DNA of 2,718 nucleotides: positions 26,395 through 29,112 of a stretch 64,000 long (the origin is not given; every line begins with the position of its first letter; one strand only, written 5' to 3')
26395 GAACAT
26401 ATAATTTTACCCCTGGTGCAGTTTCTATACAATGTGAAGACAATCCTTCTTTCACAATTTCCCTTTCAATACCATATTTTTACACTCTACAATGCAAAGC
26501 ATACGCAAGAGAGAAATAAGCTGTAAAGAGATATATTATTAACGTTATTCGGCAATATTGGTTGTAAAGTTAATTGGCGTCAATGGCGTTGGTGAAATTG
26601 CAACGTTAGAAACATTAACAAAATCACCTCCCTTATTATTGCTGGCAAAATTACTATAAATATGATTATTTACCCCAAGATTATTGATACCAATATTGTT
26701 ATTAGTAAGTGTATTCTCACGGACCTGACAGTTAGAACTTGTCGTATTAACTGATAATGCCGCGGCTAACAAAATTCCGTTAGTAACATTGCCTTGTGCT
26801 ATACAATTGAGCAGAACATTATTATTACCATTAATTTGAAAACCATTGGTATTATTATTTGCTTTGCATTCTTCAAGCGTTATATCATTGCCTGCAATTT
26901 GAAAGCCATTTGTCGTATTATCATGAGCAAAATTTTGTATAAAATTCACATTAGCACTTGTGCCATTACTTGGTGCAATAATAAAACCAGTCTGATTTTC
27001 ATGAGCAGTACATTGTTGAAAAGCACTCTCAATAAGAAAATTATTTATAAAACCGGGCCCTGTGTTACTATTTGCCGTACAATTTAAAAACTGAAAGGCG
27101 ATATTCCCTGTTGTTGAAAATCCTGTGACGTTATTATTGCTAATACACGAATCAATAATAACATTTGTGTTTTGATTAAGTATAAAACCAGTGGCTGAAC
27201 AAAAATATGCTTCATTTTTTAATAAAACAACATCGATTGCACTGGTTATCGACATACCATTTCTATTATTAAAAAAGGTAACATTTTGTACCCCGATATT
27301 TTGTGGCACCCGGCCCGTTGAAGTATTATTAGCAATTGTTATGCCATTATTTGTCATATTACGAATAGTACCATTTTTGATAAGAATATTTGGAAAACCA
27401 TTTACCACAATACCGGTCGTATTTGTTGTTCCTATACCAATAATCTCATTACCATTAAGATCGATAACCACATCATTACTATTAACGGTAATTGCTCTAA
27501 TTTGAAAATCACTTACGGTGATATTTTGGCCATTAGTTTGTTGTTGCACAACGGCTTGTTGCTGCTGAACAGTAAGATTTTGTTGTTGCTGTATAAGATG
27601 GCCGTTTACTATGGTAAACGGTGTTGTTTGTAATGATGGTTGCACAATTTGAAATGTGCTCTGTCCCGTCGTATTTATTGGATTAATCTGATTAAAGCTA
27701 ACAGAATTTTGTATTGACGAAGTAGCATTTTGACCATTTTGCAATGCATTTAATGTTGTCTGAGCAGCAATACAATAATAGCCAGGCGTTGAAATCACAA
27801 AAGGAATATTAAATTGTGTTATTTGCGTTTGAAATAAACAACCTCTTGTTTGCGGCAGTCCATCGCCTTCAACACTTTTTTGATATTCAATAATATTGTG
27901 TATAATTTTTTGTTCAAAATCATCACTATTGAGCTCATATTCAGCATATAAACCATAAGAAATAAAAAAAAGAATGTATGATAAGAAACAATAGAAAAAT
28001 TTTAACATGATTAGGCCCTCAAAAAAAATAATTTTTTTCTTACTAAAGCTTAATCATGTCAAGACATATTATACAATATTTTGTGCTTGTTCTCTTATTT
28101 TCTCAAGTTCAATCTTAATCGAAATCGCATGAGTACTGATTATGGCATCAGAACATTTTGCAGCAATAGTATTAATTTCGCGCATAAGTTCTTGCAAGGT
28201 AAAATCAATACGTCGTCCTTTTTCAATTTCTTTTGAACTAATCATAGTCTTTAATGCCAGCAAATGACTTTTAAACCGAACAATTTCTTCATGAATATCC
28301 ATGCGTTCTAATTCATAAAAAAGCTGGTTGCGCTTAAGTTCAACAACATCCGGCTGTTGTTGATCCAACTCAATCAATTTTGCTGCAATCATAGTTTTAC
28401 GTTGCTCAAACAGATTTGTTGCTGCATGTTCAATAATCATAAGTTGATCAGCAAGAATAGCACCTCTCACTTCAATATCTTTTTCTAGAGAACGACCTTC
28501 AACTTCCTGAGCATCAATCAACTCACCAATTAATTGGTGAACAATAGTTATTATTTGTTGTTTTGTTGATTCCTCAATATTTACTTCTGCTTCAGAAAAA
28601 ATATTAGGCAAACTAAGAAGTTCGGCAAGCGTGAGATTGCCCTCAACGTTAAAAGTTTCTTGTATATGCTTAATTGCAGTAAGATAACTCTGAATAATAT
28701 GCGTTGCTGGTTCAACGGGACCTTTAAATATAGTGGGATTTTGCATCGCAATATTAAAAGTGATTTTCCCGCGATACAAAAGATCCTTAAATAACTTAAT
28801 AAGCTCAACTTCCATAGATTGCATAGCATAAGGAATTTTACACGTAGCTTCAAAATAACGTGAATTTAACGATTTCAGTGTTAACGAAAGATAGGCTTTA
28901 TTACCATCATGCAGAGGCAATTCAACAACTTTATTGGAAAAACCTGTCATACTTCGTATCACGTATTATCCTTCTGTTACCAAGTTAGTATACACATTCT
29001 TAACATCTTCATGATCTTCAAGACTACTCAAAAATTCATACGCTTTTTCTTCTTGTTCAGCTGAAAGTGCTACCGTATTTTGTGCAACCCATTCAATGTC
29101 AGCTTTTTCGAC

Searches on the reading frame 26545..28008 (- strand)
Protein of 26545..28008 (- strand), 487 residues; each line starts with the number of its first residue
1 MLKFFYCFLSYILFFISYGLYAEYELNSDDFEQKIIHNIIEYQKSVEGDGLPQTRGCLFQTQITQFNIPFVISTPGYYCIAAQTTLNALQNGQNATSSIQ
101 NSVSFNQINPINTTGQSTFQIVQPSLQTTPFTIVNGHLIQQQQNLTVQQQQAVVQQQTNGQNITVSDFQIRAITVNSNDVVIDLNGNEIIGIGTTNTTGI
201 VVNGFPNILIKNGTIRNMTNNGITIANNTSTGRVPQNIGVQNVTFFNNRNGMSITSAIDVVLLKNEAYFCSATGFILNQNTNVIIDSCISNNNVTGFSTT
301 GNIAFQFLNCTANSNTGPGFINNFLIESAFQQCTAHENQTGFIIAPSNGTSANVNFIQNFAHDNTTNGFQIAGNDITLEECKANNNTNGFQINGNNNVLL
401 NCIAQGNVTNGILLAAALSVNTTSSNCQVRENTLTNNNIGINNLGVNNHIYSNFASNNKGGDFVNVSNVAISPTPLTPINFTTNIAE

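Call 50: search_protein_families(library=pfam, proteins=[window:26545-28008:-], max_evalue=0.001)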
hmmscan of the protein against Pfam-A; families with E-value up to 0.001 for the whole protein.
window:26545-28008:- (487 aa): 1 family
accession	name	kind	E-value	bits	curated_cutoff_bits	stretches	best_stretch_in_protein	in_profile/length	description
PF13229.12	Beta_helix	-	1.4e-08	34.9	25.9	2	172-321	2-143/158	Right handed beta helix region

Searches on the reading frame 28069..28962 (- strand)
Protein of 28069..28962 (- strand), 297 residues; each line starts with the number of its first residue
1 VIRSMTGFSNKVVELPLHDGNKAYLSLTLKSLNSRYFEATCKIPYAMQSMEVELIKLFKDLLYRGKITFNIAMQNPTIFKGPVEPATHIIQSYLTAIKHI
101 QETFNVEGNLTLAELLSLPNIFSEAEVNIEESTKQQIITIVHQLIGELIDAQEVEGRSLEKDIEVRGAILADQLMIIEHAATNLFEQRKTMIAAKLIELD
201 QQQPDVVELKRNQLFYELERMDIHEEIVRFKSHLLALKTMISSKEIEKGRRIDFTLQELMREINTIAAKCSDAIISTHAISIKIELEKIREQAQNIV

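Call 50: search_protein_families(library=pfam, proteins=[window:28069-28962:-], max_evalue=0.001)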
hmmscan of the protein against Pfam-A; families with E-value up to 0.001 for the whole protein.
window:28069-28962:- (297 aa): 2 families
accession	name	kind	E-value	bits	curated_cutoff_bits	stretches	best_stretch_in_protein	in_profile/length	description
PF03755.18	YicC-like_N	-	1.5e-27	97.3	25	1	2-160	1-155/156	Endoribonuclease YicC-like, N-terminal region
PF08340.16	YicC-like_C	-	1.9e-26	93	27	1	178-296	2-119/120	Endoribonuclease YicC-like, C-terminal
